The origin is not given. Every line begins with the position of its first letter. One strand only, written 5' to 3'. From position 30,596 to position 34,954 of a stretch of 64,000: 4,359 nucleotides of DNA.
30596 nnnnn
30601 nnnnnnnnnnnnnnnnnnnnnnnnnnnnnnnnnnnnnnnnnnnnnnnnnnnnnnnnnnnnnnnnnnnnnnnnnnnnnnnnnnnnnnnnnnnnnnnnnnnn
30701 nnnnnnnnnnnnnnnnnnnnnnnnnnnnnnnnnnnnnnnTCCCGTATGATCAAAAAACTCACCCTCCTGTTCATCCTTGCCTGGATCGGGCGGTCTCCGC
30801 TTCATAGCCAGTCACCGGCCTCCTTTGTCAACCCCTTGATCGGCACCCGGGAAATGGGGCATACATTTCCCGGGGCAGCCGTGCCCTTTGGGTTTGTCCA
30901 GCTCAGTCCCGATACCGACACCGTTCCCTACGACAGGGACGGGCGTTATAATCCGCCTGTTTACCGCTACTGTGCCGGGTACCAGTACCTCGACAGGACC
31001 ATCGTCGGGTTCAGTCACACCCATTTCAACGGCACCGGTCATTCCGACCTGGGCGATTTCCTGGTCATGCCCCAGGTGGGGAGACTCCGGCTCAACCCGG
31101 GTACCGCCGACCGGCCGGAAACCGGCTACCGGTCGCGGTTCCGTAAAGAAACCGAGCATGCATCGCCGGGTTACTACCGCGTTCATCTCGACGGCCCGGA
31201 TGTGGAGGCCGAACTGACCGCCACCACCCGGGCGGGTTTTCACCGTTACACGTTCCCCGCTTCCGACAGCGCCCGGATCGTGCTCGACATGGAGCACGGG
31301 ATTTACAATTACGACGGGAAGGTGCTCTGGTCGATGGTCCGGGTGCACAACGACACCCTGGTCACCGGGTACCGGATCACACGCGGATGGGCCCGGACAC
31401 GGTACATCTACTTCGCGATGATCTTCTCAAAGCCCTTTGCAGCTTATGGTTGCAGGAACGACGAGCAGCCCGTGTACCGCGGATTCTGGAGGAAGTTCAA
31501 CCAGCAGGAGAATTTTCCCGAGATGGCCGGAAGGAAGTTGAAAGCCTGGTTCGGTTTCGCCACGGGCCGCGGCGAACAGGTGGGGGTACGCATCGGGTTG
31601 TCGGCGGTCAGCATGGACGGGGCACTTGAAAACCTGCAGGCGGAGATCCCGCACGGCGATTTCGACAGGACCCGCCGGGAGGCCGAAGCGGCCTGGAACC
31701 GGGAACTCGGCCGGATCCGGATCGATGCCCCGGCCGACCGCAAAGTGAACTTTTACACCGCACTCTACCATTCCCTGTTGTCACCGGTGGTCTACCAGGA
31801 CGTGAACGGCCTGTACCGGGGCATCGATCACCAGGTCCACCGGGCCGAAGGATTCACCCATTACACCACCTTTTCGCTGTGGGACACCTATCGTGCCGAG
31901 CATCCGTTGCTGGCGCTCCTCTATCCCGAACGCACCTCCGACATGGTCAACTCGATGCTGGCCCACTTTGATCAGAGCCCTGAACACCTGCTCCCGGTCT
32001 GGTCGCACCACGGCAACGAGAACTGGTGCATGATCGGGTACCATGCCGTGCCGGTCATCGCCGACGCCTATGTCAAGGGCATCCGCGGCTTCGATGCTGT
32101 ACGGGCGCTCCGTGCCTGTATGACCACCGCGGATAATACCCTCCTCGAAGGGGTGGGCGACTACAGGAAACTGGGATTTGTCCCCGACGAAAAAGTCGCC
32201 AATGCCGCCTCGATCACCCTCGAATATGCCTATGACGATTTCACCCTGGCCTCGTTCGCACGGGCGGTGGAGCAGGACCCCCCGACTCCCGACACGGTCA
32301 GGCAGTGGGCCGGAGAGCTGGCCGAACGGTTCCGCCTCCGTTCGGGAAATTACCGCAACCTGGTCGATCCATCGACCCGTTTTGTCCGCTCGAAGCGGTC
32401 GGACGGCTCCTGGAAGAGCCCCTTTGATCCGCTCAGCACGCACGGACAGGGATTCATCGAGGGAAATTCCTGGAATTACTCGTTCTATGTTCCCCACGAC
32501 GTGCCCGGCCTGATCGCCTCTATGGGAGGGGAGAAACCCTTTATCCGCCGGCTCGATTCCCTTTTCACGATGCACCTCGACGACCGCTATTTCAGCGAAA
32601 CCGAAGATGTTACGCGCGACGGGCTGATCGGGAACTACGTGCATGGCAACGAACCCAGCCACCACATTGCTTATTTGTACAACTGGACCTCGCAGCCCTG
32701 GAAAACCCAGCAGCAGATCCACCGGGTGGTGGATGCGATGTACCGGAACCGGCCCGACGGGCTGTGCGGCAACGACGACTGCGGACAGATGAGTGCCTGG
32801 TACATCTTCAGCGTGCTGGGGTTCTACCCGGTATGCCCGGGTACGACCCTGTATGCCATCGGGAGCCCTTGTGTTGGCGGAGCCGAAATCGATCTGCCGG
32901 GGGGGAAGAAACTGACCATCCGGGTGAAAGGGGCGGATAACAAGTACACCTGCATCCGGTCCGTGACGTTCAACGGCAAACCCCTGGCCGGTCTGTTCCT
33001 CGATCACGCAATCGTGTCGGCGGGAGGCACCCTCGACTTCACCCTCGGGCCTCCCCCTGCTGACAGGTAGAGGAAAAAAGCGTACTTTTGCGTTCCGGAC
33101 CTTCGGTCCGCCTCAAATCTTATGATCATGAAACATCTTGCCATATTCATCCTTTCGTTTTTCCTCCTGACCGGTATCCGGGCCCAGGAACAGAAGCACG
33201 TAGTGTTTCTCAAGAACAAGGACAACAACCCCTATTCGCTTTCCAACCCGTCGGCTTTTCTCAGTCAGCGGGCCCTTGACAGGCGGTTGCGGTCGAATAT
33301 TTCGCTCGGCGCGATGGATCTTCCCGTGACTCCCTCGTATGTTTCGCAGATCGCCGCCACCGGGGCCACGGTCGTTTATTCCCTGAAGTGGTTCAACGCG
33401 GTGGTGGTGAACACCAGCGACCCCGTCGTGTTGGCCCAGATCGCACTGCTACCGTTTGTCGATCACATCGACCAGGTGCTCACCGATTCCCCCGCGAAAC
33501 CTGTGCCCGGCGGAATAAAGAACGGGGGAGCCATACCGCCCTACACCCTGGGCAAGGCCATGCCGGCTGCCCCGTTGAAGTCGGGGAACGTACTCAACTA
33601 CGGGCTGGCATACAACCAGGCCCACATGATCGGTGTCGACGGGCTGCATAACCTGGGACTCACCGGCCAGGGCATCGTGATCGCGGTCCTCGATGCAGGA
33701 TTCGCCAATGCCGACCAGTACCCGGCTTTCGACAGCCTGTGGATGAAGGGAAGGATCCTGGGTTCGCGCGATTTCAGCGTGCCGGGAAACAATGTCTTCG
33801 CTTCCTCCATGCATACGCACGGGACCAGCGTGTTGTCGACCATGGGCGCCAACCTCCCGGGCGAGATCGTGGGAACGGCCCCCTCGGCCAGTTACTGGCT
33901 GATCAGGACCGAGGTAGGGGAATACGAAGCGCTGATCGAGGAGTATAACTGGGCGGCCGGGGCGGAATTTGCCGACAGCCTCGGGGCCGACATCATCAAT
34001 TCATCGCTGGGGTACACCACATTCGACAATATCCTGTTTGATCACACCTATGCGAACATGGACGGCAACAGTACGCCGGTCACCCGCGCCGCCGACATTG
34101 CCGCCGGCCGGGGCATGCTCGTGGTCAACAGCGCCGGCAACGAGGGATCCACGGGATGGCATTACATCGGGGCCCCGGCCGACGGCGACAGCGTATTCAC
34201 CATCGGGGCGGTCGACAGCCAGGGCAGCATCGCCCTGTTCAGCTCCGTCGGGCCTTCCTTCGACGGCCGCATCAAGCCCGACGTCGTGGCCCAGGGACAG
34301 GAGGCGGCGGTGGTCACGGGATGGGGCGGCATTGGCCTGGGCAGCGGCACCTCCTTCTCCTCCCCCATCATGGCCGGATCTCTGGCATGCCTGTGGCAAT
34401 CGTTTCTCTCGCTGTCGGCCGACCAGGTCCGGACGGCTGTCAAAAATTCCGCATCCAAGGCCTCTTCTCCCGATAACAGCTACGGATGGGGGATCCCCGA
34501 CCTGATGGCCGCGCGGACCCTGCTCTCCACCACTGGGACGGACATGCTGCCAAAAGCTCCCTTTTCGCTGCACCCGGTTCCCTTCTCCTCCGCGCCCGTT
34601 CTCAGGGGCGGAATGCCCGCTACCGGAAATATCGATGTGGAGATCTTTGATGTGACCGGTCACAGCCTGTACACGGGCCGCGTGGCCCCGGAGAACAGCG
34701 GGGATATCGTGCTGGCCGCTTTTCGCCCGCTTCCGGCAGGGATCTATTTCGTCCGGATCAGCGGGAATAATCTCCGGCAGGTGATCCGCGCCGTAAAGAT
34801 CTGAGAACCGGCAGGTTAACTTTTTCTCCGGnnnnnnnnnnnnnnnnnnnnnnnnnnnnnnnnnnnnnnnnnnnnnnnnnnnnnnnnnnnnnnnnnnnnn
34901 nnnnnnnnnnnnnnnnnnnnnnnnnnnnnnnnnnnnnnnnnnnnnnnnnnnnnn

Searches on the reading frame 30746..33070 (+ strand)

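Call 16: search_protein_families(library=pfam, proteins=[window:30746-33070:+], max_evalue=0.0001)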
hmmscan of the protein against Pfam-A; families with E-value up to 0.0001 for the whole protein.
window:30746-33070:+ (774 aa): 2 families
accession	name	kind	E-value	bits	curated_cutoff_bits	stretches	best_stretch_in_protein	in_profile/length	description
PF07971.18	Glyco_hydro_92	-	6.9e-173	576.3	24.6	1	292-768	1-463/464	Glycosyl hydrolase family 92 catalytic domain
PF17678.7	Glyco_hydro_92N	-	1.7e-78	264.2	34.5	1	27-286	1-236/236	Glycosyl hydrolase family 92 N-terminal domain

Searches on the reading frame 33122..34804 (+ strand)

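Call 16: search_protein_families(library=pfam, proteins=[window:33122-34804:+], max_evalue=0.0001)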
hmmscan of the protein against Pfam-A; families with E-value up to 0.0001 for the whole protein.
window:33122-34804:+ (560 aa): 1 family
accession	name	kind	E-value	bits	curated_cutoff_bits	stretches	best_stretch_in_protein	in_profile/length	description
PF00082.27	Peptidase_S8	-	7.7e-39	134.2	21.8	1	182-457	1-288/288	Subtilase family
